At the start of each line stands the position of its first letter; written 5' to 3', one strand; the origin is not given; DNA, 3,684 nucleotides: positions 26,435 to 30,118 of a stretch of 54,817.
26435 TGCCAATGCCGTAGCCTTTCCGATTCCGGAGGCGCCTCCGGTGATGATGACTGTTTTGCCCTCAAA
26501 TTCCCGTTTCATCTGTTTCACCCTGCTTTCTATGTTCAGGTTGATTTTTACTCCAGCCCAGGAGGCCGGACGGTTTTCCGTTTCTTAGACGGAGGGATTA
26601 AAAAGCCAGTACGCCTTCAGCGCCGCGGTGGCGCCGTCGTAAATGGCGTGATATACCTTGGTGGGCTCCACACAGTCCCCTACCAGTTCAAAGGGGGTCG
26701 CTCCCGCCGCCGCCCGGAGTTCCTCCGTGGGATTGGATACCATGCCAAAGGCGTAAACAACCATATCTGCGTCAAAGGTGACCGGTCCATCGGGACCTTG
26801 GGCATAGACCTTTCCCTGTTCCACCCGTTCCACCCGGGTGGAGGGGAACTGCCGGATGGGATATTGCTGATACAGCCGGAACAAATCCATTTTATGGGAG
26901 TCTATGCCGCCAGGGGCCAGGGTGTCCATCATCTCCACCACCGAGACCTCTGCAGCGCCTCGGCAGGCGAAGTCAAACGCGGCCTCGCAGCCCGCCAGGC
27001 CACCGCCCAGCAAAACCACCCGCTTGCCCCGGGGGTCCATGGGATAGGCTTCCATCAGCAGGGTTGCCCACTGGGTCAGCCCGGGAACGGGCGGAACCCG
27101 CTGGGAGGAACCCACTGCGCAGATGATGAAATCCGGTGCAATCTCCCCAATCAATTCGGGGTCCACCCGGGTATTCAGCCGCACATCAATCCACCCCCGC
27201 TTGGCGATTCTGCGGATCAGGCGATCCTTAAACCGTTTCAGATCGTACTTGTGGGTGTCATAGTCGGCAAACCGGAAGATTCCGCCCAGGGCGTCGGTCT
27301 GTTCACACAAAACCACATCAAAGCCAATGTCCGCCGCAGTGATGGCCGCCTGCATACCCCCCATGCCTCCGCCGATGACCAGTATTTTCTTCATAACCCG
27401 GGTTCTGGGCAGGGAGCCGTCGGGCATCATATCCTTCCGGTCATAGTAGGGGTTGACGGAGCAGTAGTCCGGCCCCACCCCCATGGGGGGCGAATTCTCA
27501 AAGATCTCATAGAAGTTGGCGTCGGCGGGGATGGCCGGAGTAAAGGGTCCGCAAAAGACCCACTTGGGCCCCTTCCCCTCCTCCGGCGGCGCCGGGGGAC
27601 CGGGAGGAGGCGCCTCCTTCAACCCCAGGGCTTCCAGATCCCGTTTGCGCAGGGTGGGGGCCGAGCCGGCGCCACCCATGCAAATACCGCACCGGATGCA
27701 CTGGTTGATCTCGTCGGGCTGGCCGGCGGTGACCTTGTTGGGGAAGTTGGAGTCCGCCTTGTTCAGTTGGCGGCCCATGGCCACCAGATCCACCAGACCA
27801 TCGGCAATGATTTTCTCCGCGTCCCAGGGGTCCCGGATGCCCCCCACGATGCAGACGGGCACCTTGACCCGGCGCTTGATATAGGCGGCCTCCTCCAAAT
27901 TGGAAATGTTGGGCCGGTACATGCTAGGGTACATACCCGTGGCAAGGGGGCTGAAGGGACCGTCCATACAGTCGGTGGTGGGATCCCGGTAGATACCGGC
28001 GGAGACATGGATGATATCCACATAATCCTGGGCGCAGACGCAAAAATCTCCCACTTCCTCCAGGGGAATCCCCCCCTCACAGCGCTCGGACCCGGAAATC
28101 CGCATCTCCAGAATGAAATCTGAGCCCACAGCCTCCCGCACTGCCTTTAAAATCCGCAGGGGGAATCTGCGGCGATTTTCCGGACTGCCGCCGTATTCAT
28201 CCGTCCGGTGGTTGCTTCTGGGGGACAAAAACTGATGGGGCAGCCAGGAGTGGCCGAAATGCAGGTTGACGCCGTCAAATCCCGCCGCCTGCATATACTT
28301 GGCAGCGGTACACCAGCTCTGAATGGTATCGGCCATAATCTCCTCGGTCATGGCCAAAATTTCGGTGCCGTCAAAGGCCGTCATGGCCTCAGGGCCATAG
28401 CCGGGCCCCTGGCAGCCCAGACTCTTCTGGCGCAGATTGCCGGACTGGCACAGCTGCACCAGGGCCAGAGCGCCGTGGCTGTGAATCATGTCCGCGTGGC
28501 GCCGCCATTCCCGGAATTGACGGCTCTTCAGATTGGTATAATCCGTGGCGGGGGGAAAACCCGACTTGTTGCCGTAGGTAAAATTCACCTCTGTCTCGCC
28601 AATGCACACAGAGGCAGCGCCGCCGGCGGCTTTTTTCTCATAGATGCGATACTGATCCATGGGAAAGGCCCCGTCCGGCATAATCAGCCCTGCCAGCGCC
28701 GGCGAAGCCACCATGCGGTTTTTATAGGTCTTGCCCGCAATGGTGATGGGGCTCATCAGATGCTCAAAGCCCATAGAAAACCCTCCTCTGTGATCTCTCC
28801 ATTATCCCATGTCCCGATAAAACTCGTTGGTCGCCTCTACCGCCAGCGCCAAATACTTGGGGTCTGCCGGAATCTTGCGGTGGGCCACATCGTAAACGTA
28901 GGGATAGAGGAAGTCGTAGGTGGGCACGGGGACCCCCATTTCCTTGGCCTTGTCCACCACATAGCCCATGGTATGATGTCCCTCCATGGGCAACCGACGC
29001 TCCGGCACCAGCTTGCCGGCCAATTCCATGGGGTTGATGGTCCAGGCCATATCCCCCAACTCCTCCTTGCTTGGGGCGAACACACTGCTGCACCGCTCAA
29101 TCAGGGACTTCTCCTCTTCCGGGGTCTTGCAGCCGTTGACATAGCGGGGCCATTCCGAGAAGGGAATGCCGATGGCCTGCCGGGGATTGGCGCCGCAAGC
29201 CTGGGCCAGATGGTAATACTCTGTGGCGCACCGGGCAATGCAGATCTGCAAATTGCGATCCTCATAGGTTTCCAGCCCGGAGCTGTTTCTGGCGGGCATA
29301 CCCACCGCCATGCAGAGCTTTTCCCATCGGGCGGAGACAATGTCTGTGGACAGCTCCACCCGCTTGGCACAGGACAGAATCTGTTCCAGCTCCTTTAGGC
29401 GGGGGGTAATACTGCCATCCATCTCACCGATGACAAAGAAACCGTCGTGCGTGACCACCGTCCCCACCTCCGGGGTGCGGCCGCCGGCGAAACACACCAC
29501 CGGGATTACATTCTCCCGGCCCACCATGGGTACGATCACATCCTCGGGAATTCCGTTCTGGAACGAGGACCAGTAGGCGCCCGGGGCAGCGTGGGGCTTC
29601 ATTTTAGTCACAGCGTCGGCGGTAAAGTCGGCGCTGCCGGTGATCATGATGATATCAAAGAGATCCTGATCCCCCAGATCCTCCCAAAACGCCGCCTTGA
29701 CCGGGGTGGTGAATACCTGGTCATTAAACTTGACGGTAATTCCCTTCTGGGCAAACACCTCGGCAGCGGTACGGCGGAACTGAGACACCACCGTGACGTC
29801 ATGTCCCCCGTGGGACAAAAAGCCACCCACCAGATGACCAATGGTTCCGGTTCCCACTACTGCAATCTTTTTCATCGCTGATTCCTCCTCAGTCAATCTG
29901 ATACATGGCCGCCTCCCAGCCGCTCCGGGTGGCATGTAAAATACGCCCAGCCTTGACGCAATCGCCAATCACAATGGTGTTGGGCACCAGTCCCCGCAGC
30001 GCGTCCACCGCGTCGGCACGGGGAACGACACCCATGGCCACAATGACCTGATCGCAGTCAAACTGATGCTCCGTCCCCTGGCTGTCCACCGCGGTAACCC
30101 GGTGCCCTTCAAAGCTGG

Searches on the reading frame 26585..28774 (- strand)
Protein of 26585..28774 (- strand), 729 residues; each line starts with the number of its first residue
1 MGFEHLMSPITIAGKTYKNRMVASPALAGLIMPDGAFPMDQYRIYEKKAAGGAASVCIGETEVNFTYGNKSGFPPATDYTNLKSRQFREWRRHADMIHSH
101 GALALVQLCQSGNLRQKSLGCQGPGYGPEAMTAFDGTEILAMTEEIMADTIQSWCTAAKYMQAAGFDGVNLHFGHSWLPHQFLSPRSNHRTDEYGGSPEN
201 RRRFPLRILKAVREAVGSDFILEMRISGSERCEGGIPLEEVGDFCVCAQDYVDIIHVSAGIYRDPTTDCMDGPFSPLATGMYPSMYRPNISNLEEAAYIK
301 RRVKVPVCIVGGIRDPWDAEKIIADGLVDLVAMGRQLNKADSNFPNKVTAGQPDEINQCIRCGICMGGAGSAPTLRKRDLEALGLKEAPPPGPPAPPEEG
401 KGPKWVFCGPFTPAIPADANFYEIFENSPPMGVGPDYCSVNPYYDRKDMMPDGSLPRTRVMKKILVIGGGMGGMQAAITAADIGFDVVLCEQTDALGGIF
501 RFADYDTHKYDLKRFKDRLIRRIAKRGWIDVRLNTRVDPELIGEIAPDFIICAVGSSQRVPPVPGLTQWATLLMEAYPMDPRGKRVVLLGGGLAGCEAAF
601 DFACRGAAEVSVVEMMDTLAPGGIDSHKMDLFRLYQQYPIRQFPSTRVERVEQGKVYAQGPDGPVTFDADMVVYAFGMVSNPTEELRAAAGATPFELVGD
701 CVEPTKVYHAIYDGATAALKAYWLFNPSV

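Call 3: search_protein_families(library=pfam, proteins=[window:26585-28774:-], max_evalue=1)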
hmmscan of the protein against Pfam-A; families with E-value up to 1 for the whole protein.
window:26585-28774:- (729 aa): 18 families
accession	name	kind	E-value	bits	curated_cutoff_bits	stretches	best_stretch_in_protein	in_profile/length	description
PF00724.26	Oxidored_FMN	-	7.3e-50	170.6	27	1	6-355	2-342/342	NADH:flavin oxidoreductase / NADH oxidase family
PF07992.20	Pyr_redox_2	-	8.6e-24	84.9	26.1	2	463-684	2-243/291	Pyridine nucleotide-disulphide oxidoreductase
PF12831.13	FAD_oxidored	-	7.1e-12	45.8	27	1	464-548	2-96/416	FAD dependent oxidoreductase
PF00070.33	Pyr_redox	-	5.4e-10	40.1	22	2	585-652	1-67/82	Pyridine nucleotide-disulphide oxidoreductase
PF01134.28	GIDA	-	3.1e-08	33.5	22.1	2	463-496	1-35/391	Glucose inhibited division protein A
PF00890.30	FAD_binding_2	-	5.4e-08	32.9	20.4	2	464-502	2-40/414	FAD binding domain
PF13450.12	NAD_binding_8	-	1.3e-07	32.2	21.9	1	466-511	1-46/68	NAD(P)-binding Rossmann-like domain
PF01262.27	AlaDh_PNT_C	-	1.4e-05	25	23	1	463-492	30-59/214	Alanine dehydrogenase/PNT, C-terminal domain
PF03486.20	HI0933_like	-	0.00028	20.9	50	1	463-498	2-37/244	HI0933-like protein Rossmann domain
PF13738.12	Pyr_redox_3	-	0.00041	20.1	30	1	465-495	1-32/305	Pyridine nucleotide-disulphide oxidoreductase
PF01266.30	DAO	-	0.0005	20.1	27.9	1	463-497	1-35/353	FAD dependent oxidoreductase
PF00743.25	FMO-like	-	0.013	14.4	22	1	462-505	2-45/532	Flavin-binding monooxygenase-like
PF13378.12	MR_MLE_C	-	0.018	15.2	29.4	0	292-332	83-124/219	Enolase C-terminal domain-like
PF01207.24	Dus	-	0.023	14.2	20.4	1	291-339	171-219/311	Dihydrouridine synthase (Dus)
PF02737.24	3HCDH_N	-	0.05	13.9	22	0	463-494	1-32/180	3-hydroxyacyl-CoA dehydrogenase, NAD binding domain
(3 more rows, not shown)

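Call 4: search_protein_families(library=ncbifam, proteins=[window:26585-28774:-], max_evalue=1)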
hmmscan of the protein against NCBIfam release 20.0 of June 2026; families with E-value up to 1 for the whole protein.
window:26585-28774:- (729 aa): 144 families (the best 25 are shown)
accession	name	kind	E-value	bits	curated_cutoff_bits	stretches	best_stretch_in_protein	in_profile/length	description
NF041087.1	bile_acid_BaiCD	equivalog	7.4e-103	344.8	825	2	3-363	1-343/642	bile acid Fe-S flavoenzyme BaiCD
TIGR03997.1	mycofact_OYE_2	equivalog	7.4e-92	308.8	793.15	2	5-371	1-351/645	mycofactocin system FadH/OYE family oxidoreductase 2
NF045599.1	bili_reduct_long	exception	2e-82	277.5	750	2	6-363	1-346/641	bilirubin reductase, long form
NF045592.1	bili_reduct_N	equivalog_domain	1.9e-44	152.3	425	1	6-367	2-350/363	bilirubin reductase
TIGR03996.1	mycofact_OYE_1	hypoth_equivalog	8.8e-37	126.9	627.9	2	6-363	2-335/633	mycofactocin system FadH/OYE family oxidoreductase 1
NF010047.0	PRK13523.1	equivalog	9.5e-37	126.8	431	1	5-347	4-319/339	NADPH dehydrogenase NamA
NF006101.0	PRK08255.1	equivalog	5.6e-33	114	1078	1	6-337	399-720/768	bifunctional salicylyl-CoA 5-hydroxylase/oxidoreductase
NF007899.0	PRK10605.1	subfamily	5.5e-24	85.1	403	1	2-227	2-236/365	N-ethylmaleimide reductase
TIGR01350.1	lipoamide_DH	equivalog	6.9e-14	51.4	408.8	2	545-682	130-271/461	dihydrolipoyl dehydrogenase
NF009410.0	PRK12771.1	subfamily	7.2e-13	48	516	2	459-556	136-233/566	NAD(P)-binding protein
TIGR02053.1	MerA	equivalog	7.5e-11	41.7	454.45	2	548-681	131-269/465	mercury(II) reductase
NF040770.1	hetero_SS_HdrA2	exception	5.9e-10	37.9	1100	2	457-499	135-177/777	CoB-CoM heterodisulfide reductase HdrA2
NF045765.1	PhenlGlyoxDHPadH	equivalog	1.7e-09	37.1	475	1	548-679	101-240/416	NADH-dependent phenylglyoxylate dehydrogenase subunit epsilon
NF005560.0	PRK07233.1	equivalog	8.2e-09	34.8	252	2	463-515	2-52/435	hypothetical protein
NF005313.0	PRK06847.1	subfamily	2.8e-08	33.1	372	2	460-494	3-37/375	hypothetical protein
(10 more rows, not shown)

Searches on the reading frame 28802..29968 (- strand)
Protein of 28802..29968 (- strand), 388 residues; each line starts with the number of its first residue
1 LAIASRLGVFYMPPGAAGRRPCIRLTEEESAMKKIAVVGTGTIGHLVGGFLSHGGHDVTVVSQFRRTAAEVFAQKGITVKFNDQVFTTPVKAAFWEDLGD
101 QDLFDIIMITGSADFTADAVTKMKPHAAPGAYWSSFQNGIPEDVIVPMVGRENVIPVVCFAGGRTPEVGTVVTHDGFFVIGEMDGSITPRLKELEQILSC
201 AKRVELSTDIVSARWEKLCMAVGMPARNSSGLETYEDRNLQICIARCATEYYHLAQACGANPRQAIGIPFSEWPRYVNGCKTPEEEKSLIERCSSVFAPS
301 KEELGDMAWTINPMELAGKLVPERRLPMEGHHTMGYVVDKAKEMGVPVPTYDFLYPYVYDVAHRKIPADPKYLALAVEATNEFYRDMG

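Call 3: search_protein_families(library=pfam, proteins=[window:28802-29968:-], max_evalue=1)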
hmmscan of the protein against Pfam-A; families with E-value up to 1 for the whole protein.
window:28802-29968:- (388 aa): 13 families
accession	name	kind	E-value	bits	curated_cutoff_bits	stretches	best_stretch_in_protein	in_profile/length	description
PF02558.23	ApbA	-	1.1e-16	61.2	22.2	1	35-184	1-149/150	Ketopantoate reductase PanE/ApbA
PF08546.17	ApbA_C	-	1.8e-06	28.7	22.7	1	324-356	87-119/125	Ketopantoate reductase PanE/ApbA C terminal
PF00070.33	Pyr_redox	-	0.0021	18.9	22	1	34-67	1-34/82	Pyridine nucleotide-disulphide oxidoreductase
PF07992.20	Pyr_redox_2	-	0.0054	16.6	26.1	1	28-85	139-206/291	Pyridine nucleotide-disulphide oxidoreductase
PF02826.25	2-Hacid_dh_C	-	0.0083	16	25.1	1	28-78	32-81/178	D-isomer specific 2-hydroxyacid dehydrogenase, NAD binding domain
PF03721.20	UDPG_MGDP_dh_N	-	0.02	14.9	27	1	33-62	1-30/187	UDP-glucose/GDP-mannose dehydrogenase family, NAD binding domain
PF03807.23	F420_oxidored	-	0.023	15.7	21.6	1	34-81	1-50/94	NADP oxidoreductase coenzyme F420-dependent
PF18821.6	LPD7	-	0.07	13.5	27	1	63-84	61-82/92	Large polyvalent protein-associated domain 7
PF03446.21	NAD_binding_2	-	0.083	13.3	21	1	34-130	1-86/161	NAD binding domain of 6-phosphogluconate dehydrogenase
PF02254.24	TrkA_N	-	0.1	13.3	23.8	1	35-81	1-46/116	TrkA-N domain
PF01494.25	FAD_binding_3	-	0.11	12.1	22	1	34-70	3-39/349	FAD binding domain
PF02737.24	3HCDH_N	-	0.12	12.8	22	1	34-69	1-36/180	3-hydroxyacyl-CoA dehydrogenase, NAD binding domain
PF03990.20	DUF348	-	0.19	11.9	24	1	53-85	5-36/41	G5-linked-Ubiquitin-like domain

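Call 4: search_protein_families(library=ncbifam, proteins=[window:28802-29968:-], max_evalue=1)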
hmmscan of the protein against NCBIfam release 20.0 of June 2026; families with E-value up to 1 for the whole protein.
window:28802-29968:- (388 aa): 43 families (the best 25 are shown)
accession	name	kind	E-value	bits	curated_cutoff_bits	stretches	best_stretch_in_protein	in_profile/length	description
TIGR00745.1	apbA_panE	subfamily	7.3e-26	91.1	141.35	2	34-224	1-193/305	2-dehydropantoate 2-reductase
NF005091.0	PRK06522.2-2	equivalog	3.3e-21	75.7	252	2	33-261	2-229/302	2-dehydropantoate 2-reductase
NF005089.0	PRK06522.1-4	subfamily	3.6e-14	52.9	223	2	34-141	2-105/326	2-dehydropantoate 2-reductase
NF005094.0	PRK06522.2-5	equivalog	1e-13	51.3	382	1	34-224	2-193/307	2-dehydropantoate 2-reductase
NF006083.0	PRK08229.1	equivalog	2.4e-13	49.8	371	1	32-259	2-230/341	2-dehydropantoate 2-reductase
NF005088.0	PRK06522.1-2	subfamily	1.4e-11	44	371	1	34-224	2-192/308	2-dehydropantoate 2-reductase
NF004887.0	PRK06249.1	equivalog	2.9e-11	43.1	360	1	31-222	4-201/316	putative 2-dehydropantoate 2-reductase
NF005093.0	PRK06522.2-4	equivalog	1e-10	41.5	308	1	34-211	5-179/304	2-dehydropantoate 2-reductase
NF005092.1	PRK06522.2-3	equivalog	1.2e-09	37.8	500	1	34-218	2-181/296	2-dehydropantoate 2-reductase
NF005087.0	PRK06522.1-1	equivalog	1.8e-07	30.5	351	1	34-220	2-179/296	2-dehydropantoate 2-reductase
NF009541.0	PRK12921.1-1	equivalog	4.5e-07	29.4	338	1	30-219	3-181/297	oxidoreductase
NF005090.0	PRK06522.2-1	equivalog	5.4e-07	29.1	496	1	34-210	4-171/296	2-dehydropantoate 2-reductase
NF000942.0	PRK00094.1-4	subfamily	1.3e-05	24.6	257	1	32-143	2-112/334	NAD(P)H-dependent glycerol-3-phosphate dehydrogenase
NF004311.0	PRK05708.1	equivalog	1.7e-05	23.8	378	1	34-222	4-189/305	putative 2-dehydropantoate 2-reductase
NF006409.0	PRK08655.1-3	equivalog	0.0013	18.3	310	1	34-129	2-83/290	prephenate dehydrogenase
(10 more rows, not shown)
